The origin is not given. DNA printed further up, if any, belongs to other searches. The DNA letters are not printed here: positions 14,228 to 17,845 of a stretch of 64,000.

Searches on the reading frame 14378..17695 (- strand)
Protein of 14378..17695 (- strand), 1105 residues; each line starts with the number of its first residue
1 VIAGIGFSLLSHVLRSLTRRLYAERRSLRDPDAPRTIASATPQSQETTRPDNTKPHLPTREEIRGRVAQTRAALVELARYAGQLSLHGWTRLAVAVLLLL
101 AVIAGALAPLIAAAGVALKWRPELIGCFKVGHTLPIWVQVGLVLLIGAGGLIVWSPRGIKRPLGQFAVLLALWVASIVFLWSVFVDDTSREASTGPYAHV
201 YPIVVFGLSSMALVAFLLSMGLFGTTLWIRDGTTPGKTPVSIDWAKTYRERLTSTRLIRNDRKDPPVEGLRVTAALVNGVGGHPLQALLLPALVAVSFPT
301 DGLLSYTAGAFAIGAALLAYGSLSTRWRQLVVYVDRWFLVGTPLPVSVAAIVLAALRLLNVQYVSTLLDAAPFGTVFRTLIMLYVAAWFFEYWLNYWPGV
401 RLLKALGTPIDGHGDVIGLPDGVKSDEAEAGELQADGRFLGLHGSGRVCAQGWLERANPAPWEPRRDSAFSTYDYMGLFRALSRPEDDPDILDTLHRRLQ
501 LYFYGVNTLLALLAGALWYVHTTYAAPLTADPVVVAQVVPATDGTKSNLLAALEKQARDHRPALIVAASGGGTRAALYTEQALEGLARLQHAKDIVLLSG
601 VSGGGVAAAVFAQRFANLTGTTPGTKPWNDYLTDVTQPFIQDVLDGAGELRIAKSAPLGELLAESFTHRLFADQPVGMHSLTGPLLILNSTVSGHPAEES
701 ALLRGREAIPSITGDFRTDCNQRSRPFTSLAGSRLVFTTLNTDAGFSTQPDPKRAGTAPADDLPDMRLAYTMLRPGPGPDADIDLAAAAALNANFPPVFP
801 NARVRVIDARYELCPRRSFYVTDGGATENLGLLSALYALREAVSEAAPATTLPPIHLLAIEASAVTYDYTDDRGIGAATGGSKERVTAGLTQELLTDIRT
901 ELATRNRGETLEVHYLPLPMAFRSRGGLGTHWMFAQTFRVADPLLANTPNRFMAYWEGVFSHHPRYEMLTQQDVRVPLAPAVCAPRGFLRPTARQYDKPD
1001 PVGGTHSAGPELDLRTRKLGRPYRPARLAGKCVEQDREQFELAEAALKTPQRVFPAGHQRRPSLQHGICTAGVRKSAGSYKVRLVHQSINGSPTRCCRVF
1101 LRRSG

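Call 8: search_protein_families(library=pfam, max_evalue=0.01, proteins=[window:14378-17695:-])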
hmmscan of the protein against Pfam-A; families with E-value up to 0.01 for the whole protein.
window:14378-17695:- (1105 aa): 1 family
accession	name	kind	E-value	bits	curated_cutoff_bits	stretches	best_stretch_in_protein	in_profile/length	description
PF01734.28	Patatin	-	8.1e-05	23.3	27.7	1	569-835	4-190/191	Patatin-like phospholipase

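Call 9: find_homologous_proteins(query=window:14378-17695:-, max_evalue=0.00001)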
Query window:14378-17695:- (1105 aa): 9 proteins with E <= 0.00001 among 8000 candidates.
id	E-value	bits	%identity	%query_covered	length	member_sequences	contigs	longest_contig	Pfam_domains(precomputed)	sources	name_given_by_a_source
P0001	0.0e+0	1963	89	89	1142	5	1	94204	-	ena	-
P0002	0.0e+0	1326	64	88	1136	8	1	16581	PF01734.28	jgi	jgi:hypothetical protein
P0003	2.4e-276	938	51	83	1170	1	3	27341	-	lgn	-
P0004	2.7e-236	805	48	82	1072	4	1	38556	PF01734.28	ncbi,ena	-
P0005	2.6e-196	673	45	75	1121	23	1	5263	-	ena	-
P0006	3.7e-195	669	41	94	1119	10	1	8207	-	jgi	jgi:hypothetical protein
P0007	1.0e-143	499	40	73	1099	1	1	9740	PF01734.28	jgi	jgi:hypothetical protein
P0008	5.8e-143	496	43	63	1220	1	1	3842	PF01734.28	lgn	-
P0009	4.1e-82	295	33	61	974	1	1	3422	PF01734.28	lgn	-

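Call 10: find_encoding_contigs(protein=P0001, flank=10000, max_places=3)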
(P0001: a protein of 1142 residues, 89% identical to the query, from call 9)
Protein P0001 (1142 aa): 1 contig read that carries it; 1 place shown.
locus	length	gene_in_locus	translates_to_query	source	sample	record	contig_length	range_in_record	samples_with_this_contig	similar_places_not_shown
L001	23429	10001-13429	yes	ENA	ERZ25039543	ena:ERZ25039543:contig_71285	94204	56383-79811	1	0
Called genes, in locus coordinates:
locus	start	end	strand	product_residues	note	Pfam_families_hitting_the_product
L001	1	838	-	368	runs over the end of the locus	PF01103:Omp85 (weak)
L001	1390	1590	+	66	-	PF09957:VapB_antitoxin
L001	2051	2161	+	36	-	-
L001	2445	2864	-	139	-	-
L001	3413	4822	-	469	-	PF00675:Peptidase_M16, PF05193:Peptidase_M16_C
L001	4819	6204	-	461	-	PF00675:Peptidase_M16, PF05193:Peptidase_M16_C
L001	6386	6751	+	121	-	-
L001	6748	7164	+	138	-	PF01850:PIN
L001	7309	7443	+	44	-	-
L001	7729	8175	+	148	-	-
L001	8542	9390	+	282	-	PF23023:Anti-Pycsar_Apyc1, PF00753:Lactamase_B, PF12706:Lactamase_B_2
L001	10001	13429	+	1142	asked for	-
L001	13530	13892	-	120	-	PF13577:SnoaL_4, PF12680:SnoaL_2 (weak)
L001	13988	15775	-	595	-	PF07715:Plug, PF00593:TonB_dep_Rec_b-barrel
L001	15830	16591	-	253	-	PF00106:adh_short, PF08659:KR, PF13561:adh_short_C2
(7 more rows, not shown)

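Call 11: find_encoding_contigs(protein=P0002, flank=10000, max_places=3)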
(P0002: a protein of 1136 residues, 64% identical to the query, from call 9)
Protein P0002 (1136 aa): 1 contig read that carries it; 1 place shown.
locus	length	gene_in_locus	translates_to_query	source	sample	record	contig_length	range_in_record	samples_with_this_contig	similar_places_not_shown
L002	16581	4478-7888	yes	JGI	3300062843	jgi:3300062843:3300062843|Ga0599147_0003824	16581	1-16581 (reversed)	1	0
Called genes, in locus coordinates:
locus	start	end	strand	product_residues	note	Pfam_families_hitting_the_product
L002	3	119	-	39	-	?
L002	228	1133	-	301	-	PF01370:Epimerase (weak), PF05368:NmrA, PF13460:NAD_binding_10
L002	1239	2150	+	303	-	PF00126:HTH_1, PF03466:LysR_substrate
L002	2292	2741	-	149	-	PF14588:YjgF_endoribonc, PF01042:Ribonuc_L-PSP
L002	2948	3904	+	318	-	PF02567:PhzC-PhzF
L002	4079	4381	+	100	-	PF01022:HTH_5 (faint)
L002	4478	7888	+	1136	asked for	PF01734:Patatin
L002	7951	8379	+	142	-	PF07883:Cupin_2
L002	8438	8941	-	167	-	PF00440:TetR_N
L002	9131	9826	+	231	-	-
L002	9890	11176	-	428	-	-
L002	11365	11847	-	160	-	PF16694:Cytochrome_P460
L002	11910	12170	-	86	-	PF16691:DUF5062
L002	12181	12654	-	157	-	PF02639:DUF188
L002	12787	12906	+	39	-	-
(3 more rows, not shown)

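Call 12: find_encoding_contigs(protein=P0004, flank=10000, max_places=3)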
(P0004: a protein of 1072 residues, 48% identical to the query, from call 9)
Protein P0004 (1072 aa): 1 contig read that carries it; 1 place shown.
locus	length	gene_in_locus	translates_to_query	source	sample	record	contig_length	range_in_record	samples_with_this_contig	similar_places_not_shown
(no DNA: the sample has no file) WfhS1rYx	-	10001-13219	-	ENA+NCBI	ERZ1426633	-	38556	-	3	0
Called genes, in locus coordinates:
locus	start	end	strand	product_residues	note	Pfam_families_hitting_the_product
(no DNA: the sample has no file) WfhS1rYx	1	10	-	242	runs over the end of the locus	PF00005:ABC_tran, PF13304:AAA_21 (faint), PF20720:nSTAND3 (weak)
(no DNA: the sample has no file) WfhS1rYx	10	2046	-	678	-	-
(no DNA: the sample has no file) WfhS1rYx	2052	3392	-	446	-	PF21033:RMD1-3 (faint), PF00515:TPR_1 (faint), PF14559:TPR_19 (weak), PF13489:Methyltransf_23, PF08241:Methyltransf_11, PF08242:Methyltransf_12, PF13649:Methyltransf_25, PF13847:Methyltransf_31, +13 more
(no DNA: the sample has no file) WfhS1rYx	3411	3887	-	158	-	-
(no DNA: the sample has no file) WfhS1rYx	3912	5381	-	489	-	-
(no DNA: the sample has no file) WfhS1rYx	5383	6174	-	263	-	-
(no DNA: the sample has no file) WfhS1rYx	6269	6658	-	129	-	PF14107:DUF4280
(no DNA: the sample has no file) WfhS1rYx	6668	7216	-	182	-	PF13503:DUF4123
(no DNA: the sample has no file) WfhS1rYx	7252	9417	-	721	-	PF05954:Phage_GPD, PF04717:Phage_base_V, PF22178:Gp5_trimer_C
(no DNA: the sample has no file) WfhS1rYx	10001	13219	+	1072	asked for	PF01734:Patatin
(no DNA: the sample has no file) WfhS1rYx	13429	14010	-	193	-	PF00999:Na_H_Exchanger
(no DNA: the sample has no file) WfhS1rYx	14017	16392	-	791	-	PF00884:Sulfatase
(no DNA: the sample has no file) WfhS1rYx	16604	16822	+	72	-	PF03869:Arc (weak), PF22513:FitA-like_RHH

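Call 16: find_encoding_contigs(protein=P0003, flank=8000, max_places=3)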
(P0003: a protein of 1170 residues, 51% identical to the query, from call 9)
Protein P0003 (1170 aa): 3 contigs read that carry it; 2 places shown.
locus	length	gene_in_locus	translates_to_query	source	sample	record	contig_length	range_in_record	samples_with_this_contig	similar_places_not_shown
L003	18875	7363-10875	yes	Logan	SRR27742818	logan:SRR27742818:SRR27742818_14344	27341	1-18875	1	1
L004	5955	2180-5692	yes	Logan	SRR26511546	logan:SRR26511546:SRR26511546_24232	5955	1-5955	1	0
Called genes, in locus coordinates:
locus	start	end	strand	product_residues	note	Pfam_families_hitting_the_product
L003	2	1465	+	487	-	?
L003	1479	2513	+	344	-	PF00437:T2SSE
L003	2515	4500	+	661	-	PF02534:T4SS-DNA_transf, PF10412:TrwB_AAD_bind, PF12696:TraG-D_C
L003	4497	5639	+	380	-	PF18821:LPD7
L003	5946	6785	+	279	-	PF03372:Exo_endo_phos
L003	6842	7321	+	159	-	-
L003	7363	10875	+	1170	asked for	-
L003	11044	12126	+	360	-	-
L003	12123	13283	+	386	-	-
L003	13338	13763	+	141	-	PF10908:Tlde1_dom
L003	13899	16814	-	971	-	PF00069:Pkinase, PF07714:PK_Tyr_Ser-Thr, PF13432:TPR_16 (faint), PF13428:TPR_14 (faint), PF13429:TPR_15 (faint), PF14559:TPR_19 (faint), PF00515:TPR_1, PF07719:TPR_2 (weak), +8 more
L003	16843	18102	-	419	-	PF24096:DUF7379 (faint)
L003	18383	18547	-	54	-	-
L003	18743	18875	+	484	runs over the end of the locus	PF12161:HsdM_N, PF02384:N6_Mtase, PF07669:Eco57I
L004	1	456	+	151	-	?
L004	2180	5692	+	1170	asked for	-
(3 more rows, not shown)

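Call 17: find_encoding_contigs(protein=P0006, flank=8000, max_places=2)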
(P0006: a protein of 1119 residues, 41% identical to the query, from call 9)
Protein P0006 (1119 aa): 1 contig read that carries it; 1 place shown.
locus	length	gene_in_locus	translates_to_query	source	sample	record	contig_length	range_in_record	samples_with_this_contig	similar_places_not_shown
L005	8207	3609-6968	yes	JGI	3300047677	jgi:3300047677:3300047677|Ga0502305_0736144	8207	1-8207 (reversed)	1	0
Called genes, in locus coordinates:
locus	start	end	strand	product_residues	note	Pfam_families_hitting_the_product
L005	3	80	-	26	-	?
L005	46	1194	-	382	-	PF06580:His_kinase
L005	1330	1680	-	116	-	-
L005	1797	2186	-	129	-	-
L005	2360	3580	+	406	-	PF04235:DUF418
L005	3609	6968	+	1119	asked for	-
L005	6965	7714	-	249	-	PF03544:TonB_C (weak)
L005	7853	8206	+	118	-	?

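Call 18: find_encoding_contigs(protein=P0007, flank=8000, max_places=2)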
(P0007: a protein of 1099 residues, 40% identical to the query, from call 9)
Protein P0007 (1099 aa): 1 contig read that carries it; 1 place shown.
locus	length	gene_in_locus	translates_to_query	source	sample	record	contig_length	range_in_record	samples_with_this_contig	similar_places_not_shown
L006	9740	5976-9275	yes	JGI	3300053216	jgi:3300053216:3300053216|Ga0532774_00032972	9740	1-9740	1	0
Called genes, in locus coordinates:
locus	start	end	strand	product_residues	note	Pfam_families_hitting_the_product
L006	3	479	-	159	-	?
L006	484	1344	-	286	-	PF04536:TPM_phosphatase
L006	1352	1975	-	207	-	PF04011:LemA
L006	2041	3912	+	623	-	PF01019:G_glu_transpept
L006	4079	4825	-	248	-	PF00106:adh_short, PF08659:KR, PF23441:SDR, PF13561:adh_short_C2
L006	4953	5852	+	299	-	PF00126:HTH_1, PF03466:LysR_substrate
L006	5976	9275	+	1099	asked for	PF01734:Patatin (faint)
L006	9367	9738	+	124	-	?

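Call 26: search_protein_families(library=padloc, max_evalue=0.01, proteins=[P0001])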
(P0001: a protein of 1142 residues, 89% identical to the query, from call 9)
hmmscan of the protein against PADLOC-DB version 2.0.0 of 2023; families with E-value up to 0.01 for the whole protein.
P0001 (1142 aa): 0 families

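Call 27: search_protein_families(library=ncbifam, max_evalue=0.01, proteins=[P0001])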
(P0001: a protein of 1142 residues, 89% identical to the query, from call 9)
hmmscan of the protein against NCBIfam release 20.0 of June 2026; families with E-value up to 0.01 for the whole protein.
P0001 (1142 aa): 0 families

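Call 28: search_protein_families(library=pfam, max_evalue=1, proteins=[P0001])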
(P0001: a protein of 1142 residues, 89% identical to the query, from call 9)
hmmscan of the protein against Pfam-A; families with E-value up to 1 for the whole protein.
P0001 (1142 aa): 1 family
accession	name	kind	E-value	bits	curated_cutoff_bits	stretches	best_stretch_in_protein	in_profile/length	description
PF01734.28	Patatin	-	0.00012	22.8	27.7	1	666-932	4-190/191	Patatin-like phospholipase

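Call 50: predict_structure(alignment_id=A1)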
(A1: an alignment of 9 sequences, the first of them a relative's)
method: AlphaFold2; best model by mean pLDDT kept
length: 1142 residues; sequences in the alignment: 9
mean_pLDDT: 64.4   pTM: 0.57
mean pLDDT of the five models: 64.4, 60.8, 59.9, 58.6, 56.9
residues with pLDDT >= 90: 20; 70-90: 467; 50-70: 399; < 50: 256
segments of 3 or more residues with pLDDT < 50: 1-3, 72-75, 130-159, 221-225, 284-295, 336-338, 362-364, 469-472, 524-526, 621-640, 740-755, 787-808, 818-877, 893-909, 912-924, 963-980, 1023-1028, 1043-1047, 1117-1119, 1140-1142
pLDDT, mean of each block of 10 residues (from residue 1): 55 69 71 80 80 68 64 51 67 78 78 72 57 39 37 41 68 69 68 74 71 63 48 58 62 58 72 65 47 47 66 79 65 50 76 72 52 61 78 72 76 72 61 66 78 72 52 58 74 83 83 81 56 84 80 72 81 85 74 81 72 59 36 35 71 88 78 84 89 80 82 83 77 58 41 51 64 65 59 39 45 52 39 37 38 40 31 44 65 42 45 44 56 75 82 84 42 36 59 83 83 76 47 60 49 55 70 85 81 73 84 62 80 79 36
secondary structure, 60 per line:
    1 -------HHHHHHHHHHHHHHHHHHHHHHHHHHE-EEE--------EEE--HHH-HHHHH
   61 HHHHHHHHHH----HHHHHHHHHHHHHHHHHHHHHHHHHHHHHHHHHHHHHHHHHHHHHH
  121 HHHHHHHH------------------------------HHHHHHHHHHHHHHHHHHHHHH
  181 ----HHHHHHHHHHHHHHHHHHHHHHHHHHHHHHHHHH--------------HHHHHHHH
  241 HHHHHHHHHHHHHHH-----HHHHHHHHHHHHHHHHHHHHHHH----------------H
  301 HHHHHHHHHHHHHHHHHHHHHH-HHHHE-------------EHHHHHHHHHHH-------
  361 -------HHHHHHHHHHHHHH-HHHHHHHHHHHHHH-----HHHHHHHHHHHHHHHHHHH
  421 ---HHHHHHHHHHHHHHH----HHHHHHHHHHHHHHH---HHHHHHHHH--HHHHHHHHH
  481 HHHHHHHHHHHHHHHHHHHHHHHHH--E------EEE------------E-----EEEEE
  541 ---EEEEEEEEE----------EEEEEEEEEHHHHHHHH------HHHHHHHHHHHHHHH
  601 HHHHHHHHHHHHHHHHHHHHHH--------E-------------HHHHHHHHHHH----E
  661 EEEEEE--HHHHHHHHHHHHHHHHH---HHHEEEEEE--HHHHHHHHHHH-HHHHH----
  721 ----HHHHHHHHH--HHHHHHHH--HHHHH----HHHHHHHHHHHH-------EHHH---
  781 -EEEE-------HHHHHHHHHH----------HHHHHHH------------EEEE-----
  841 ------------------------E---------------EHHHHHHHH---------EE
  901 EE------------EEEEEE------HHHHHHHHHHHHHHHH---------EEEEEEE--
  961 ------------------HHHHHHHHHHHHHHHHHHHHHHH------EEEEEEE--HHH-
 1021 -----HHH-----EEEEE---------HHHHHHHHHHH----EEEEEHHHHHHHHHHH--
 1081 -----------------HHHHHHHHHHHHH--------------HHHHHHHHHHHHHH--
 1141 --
elements in order (helices of 4 or more, strands of 3 or more residues): H8-33 E36-38 E47-49 H56-70 H75-128 H159-180 H185-218 H233-255 H261-283 H300-322 H324-327 H343-353 H368-381 H383-396 H402-420 H424-438 H443-457 H461-469 H472-505 E515-517 E536-540 E544-552 E563-571 H572-579 H586-622 H645-655 E660-666 H669-685 E692-697 H700-710 H712-716 H725-733 H736-743 H746-750 H755-766 E782-785 H793-802 H813-819 E832-835 H882-889 E899-902 E915-920 H927-942 E952-958 H979-1001 E1008-1014 E1034-1038 H1048-1058 E1063-1067 H1068-1078 H1098-1110 H1125-1138
